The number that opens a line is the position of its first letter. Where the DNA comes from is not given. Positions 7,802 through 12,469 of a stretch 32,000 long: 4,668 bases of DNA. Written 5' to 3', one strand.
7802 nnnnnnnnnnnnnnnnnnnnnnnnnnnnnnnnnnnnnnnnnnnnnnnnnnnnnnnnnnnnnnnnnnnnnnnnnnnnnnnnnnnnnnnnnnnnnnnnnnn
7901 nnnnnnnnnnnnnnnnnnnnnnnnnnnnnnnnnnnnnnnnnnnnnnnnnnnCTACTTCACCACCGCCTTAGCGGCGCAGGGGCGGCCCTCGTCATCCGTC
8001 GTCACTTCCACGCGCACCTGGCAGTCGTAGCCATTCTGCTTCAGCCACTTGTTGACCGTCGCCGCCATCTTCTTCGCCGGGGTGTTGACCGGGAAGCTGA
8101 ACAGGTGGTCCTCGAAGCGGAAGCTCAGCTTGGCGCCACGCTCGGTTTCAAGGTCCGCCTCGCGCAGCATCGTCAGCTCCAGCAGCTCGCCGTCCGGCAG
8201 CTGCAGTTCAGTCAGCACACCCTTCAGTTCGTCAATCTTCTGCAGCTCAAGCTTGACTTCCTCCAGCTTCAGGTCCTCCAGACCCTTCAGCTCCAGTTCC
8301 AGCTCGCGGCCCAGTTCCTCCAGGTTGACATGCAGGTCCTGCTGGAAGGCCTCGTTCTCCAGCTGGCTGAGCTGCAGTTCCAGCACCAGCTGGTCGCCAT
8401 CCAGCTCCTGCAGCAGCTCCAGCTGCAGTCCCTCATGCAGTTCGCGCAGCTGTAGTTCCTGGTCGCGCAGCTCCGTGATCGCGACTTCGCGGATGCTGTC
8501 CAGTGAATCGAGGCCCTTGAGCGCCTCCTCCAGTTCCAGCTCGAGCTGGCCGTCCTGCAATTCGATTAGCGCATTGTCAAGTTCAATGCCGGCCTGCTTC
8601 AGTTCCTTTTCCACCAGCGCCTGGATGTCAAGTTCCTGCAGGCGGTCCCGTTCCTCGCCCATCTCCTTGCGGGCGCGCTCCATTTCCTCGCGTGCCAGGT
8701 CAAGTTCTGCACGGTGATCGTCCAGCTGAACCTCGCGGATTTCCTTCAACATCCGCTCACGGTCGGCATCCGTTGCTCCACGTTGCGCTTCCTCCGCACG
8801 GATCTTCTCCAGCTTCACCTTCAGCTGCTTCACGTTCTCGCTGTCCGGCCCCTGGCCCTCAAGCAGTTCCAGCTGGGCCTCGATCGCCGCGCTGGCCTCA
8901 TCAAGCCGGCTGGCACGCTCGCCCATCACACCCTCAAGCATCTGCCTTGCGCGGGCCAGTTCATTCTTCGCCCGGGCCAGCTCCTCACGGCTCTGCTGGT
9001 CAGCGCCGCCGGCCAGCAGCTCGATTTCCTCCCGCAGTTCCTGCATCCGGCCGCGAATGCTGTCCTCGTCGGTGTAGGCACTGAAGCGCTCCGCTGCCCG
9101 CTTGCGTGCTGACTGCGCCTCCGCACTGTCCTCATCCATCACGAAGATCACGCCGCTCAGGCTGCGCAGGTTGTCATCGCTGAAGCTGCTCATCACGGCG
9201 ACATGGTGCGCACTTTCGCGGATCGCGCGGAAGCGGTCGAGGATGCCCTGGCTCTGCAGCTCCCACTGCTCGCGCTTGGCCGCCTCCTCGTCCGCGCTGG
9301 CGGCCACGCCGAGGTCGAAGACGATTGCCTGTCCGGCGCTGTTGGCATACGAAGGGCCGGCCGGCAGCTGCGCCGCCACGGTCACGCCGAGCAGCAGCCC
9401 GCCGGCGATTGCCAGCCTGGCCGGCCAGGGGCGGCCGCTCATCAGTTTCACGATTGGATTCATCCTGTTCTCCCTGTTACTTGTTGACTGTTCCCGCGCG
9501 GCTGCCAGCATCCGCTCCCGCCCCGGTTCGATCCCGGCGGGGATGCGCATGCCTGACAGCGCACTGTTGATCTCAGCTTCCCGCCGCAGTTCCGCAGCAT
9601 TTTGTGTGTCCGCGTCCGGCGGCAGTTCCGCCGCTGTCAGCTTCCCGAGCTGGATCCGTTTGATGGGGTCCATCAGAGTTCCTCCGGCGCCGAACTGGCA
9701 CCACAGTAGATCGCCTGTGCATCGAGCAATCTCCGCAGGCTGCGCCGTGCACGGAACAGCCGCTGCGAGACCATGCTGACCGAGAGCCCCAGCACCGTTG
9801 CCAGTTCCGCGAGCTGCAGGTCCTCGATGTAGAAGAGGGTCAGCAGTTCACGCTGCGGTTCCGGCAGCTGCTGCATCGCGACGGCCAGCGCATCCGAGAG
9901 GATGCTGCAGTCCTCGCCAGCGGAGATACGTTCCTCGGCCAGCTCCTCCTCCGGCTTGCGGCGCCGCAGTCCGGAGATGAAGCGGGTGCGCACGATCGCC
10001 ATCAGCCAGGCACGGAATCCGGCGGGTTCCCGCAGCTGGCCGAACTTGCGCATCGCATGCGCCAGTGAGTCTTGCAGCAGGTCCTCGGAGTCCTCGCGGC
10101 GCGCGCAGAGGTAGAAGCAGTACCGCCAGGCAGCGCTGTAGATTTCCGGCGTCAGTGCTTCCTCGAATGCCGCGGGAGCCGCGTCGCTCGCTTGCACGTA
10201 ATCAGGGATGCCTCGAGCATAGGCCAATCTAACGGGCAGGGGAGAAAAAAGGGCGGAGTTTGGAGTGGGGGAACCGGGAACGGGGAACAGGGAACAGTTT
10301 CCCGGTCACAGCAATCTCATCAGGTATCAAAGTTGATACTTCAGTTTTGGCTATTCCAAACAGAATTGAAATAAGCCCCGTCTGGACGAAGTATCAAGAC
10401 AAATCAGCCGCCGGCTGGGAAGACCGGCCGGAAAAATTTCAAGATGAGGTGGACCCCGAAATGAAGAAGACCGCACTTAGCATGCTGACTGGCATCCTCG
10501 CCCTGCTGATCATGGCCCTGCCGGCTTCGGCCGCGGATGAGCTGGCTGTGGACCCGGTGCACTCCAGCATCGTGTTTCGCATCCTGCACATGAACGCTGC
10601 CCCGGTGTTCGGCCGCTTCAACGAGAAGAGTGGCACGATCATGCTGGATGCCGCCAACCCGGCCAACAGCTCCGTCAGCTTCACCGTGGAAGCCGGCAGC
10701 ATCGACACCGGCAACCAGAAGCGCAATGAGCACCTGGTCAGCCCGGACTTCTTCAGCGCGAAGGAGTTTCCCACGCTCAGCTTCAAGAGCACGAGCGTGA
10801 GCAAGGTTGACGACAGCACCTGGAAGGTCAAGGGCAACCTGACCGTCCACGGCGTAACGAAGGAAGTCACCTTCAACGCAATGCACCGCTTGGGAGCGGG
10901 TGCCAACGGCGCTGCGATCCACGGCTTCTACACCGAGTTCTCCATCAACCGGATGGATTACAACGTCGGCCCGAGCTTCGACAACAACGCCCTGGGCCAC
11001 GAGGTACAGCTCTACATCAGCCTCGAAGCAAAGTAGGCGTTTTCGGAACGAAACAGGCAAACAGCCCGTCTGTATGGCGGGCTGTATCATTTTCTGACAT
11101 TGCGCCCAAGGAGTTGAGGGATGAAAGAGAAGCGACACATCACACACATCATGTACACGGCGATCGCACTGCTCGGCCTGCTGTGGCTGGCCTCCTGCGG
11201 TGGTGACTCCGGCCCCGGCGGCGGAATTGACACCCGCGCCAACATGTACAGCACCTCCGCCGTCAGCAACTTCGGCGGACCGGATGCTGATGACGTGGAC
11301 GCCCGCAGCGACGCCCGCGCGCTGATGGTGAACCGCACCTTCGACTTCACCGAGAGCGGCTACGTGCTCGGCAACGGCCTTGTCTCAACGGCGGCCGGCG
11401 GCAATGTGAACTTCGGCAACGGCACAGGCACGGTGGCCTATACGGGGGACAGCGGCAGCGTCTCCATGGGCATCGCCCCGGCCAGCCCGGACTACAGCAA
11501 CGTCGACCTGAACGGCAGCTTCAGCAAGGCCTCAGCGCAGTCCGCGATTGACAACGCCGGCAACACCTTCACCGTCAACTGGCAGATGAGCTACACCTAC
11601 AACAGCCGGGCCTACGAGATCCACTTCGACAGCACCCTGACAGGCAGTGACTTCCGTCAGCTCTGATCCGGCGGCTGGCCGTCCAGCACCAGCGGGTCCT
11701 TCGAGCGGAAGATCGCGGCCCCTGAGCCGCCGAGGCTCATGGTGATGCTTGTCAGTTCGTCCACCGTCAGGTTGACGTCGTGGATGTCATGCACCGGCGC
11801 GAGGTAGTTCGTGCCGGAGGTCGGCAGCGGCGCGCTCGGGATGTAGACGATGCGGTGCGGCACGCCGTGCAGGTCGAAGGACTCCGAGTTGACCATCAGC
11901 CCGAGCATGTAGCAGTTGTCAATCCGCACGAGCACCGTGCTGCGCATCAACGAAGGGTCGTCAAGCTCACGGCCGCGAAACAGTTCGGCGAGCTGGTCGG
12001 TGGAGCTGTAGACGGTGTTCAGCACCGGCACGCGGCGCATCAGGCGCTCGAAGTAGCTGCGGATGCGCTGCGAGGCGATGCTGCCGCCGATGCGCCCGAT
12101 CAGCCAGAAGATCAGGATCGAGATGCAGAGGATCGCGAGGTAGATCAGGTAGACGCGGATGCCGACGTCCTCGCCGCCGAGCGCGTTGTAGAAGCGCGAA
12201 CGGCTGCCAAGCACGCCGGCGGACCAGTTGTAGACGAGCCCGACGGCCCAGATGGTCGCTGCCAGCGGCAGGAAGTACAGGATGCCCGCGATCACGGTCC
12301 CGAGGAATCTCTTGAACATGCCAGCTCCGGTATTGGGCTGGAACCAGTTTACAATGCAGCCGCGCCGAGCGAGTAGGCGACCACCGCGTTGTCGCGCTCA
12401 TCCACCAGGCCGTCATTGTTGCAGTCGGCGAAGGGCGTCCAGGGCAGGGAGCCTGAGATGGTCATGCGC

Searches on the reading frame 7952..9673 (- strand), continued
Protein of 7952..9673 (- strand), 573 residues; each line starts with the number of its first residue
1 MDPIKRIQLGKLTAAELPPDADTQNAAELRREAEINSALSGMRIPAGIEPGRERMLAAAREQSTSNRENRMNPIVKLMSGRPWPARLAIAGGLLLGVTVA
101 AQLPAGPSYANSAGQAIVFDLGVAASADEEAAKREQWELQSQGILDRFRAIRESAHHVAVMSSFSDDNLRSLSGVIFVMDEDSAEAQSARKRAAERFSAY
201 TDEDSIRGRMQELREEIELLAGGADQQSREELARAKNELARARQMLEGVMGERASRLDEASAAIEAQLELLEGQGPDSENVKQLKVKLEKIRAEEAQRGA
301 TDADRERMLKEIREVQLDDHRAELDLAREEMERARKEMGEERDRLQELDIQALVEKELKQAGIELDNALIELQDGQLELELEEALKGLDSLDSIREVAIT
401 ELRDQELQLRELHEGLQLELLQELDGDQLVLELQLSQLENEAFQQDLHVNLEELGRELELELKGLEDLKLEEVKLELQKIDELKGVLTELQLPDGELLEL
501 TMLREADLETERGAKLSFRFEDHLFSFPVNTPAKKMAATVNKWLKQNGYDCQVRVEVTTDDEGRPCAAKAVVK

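Call 99: find_encoding_contigs(protein=P0009, flank=10000, max_places=3)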
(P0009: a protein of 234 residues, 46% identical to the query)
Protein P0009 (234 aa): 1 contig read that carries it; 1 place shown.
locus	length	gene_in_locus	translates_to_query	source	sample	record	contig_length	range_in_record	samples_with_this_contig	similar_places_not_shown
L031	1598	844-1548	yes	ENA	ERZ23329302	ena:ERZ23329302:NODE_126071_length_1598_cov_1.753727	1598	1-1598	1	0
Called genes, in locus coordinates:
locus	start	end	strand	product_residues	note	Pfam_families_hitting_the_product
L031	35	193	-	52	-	-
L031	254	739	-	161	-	PF12840:HTH_20, PF13412:HTH_24 (faint), PF01022:HTH_5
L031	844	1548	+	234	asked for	-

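Call 100: find_encoding_contigs(protein=P0012, flank=10000, max_places=3)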
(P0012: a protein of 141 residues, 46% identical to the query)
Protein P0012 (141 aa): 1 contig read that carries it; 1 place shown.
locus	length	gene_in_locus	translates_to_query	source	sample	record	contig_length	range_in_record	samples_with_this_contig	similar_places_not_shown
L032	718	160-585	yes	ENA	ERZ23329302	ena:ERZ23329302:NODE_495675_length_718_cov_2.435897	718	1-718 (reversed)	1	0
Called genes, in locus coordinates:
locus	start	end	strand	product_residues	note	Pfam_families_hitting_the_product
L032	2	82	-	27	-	?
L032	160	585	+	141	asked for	-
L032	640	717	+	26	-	?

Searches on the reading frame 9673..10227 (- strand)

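Call 10: search_protein_families(library=pfam, proteins=[window:9673-10227:-])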
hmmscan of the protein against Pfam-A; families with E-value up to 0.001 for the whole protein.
window:9673-10227:- (184 aa): 4 families
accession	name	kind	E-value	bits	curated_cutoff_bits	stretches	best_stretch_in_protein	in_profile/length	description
PF08281.18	Sigma70_r4_2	-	6.2e-15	55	25.7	1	112-164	2-54/54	Sigma-70, region 4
PF04545.22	Sigma70_r4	-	1.2e-12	47.6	24.1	1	117-165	1-49/50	Sigma-70, region 4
PF04542.20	Sigma70_r2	-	2.1e-10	40.7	24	1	29-91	9-69/71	Sigma-70 region 2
PF07638.17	Sigma70_ECF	-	0.00081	19.8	21.1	0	88-167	104-182/185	ECF sigma factor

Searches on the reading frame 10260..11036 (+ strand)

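Call 10: search_protein_families(library=pfam, proteins=[window:10260-11036:+])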
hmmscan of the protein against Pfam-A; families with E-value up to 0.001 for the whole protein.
window:10260-11036:+ (258 aa): 1 family
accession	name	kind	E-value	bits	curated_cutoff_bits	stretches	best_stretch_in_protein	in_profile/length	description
PF04264.18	YceI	-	5.5e-43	147.4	23.7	1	96-257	2-150/150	YceI-like domain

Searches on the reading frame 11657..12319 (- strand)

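Call 10: search_protein_families(library=pfam, proteins=[window:11657-12319:-])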
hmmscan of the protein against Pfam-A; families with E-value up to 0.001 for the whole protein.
window:11657-12319:- (220 aa): 1 family
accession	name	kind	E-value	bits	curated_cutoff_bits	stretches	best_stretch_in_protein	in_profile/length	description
PF04367.18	DUF502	-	7.4e-16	58.4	23.8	1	66-168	2-107/107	Protein of unknown function (DUF502)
